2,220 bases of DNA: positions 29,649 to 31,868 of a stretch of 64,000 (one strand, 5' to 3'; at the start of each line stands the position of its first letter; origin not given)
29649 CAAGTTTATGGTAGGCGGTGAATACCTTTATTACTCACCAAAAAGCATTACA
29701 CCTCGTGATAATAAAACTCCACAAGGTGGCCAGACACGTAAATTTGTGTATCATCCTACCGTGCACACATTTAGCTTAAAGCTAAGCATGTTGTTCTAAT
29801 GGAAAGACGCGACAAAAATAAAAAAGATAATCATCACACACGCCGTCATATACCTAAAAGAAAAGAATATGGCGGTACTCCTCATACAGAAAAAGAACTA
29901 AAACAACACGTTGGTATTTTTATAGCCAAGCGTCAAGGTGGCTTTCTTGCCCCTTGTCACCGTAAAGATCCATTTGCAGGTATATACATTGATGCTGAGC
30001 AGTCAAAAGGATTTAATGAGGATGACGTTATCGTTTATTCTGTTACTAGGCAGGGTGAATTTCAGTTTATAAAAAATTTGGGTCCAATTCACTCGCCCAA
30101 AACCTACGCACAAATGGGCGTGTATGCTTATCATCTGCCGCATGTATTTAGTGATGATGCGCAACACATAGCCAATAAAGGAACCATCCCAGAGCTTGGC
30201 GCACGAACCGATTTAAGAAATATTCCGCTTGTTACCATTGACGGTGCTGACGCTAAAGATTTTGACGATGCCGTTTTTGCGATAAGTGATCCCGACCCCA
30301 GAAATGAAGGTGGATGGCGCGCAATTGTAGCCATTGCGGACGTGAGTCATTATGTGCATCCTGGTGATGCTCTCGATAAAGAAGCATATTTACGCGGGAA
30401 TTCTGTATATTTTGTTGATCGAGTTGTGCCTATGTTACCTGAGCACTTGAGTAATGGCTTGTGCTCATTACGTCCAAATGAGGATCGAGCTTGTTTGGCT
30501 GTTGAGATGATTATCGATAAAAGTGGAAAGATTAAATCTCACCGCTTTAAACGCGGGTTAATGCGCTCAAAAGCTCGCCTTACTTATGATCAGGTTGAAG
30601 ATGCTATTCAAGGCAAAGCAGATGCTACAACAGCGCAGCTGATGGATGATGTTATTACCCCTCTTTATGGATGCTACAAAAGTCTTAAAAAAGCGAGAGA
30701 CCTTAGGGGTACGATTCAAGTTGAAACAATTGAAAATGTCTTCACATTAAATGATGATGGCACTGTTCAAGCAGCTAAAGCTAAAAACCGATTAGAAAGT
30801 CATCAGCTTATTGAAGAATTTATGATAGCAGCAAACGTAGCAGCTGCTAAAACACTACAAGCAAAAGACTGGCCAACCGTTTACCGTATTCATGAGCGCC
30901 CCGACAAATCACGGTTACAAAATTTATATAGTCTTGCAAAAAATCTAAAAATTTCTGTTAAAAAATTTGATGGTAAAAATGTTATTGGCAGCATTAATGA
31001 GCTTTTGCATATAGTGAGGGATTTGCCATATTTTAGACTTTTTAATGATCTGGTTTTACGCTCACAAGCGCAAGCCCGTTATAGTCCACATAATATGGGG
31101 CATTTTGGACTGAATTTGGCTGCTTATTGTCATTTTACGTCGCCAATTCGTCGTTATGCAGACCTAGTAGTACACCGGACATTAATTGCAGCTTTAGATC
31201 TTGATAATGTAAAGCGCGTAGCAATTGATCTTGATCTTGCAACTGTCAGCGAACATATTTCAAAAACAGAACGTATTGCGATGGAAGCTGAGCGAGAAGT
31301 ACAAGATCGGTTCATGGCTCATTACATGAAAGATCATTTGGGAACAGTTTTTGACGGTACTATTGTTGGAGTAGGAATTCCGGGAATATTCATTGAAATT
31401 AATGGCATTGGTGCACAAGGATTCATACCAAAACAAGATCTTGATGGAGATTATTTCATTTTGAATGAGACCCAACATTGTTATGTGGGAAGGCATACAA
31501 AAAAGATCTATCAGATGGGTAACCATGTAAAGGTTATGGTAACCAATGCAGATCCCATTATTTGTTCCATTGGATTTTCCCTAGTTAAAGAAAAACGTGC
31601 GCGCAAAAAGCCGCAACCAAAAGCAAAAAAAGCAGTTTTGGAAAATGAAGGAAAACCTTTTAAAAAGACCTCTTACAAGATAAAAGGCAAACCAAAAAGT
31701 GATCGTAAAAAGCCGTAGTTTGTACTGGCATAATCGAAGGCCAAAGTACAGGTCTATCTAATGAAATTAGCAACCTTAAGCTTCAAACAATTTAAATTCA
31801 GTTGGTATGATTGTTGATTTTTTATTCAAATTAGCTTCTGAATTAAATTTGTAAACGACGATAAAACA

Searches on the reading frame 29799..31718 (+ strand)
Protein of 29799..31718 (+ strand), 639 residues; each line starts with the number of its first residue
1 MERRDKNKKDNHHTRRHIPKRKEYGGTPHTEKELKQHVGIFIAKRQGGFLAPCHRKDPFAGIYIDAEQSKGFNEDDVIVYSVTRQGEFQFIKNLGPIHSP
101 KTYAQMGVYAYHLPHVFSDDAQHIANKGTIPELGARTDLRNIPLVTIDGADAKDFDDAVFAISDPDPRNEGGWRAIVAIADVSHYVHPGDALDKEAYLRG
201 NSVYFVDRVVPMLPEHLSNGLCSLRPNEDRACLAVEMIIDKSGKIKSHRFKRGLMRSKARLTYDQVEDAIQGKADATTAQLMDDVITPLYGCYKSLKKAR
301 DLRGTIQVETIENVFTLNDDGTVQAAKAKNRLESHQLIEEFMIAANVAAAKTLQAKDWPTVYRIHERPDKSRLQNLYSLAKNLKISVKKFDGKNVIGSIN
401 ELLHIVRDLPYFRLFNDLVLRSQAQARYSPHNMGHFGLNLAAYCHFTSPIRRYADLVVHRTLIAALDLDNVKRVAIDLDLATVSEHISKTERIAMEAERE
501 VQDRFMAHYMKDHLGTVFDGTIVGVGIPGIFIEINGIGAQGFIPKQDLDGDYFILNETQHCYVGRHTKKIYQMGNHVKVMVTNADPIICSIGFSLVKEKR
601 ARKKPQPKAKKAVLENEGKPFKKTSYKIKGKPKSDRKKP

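Call 13: find_encoding_contigs(protein=window:29799-31718:+, flank=10000, max_places=1)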
Protein window:29799-31718:+ (639 aa): 2 contigs read that carry it; 1 place shown.
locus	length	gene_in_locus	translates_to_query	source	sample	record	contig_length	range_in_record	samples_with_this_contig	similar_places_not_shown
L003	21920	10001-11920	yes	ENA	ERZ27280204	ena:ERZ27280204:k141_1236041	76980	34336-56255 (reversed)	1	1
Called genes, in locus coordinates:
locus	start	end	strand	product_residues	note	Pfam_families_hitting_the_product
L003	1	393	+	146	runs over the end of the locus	PF03364:Polyketide_cyc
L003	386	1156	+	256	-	PF13527:Acetyltransf_9 (weak), PF00583:Acetyltransf_1 (weak)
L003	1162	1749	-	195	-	PF00717:Peptidase_S24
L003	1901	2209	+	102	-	-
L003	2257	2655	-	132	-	PF00190:Cupin_1 (weak), PF12973:Cupin_7 (weak), PF14667:Polysacc_synt_C (faint), PF05899:Cupin_3 (weak), PF07883:Cupin_2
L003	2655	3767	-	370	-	PF00226:DnaJ, PF01556:DnaJ_C, PF00684:DnaJ_CXXCXGXG, PF27439:DnaJ_C_2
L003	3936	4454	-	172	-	-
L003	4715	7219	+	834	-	PF00133:tRNA-synt_1, PF09334:tRNA-synt_1g, PF13603:tRNA-synt_1_2, PF00133:tRNA-synt_1, PF09334:tRNA-synt_1g (weak), PF08264:Anticodon_1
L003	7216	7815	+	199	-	-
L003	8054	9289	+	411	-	PF12704:MacB_PCD, PF02687:FtsX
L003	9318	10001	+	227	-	PF13505:OMP_b-brl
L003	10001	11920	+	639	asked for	PF00773:RNB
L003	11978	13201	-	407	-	-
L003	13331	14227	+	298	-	PF01545:Cation_efflux, PF16916:ZT_dimer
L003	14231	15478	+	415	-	PF22458:RsmF-B_ferredox, PF01209:Ubie_methyltran (weak), PF01189:Methyltr_RsmB-F, PF13649:Methyltransf_25 (weak), PF13847:Methyltransf_31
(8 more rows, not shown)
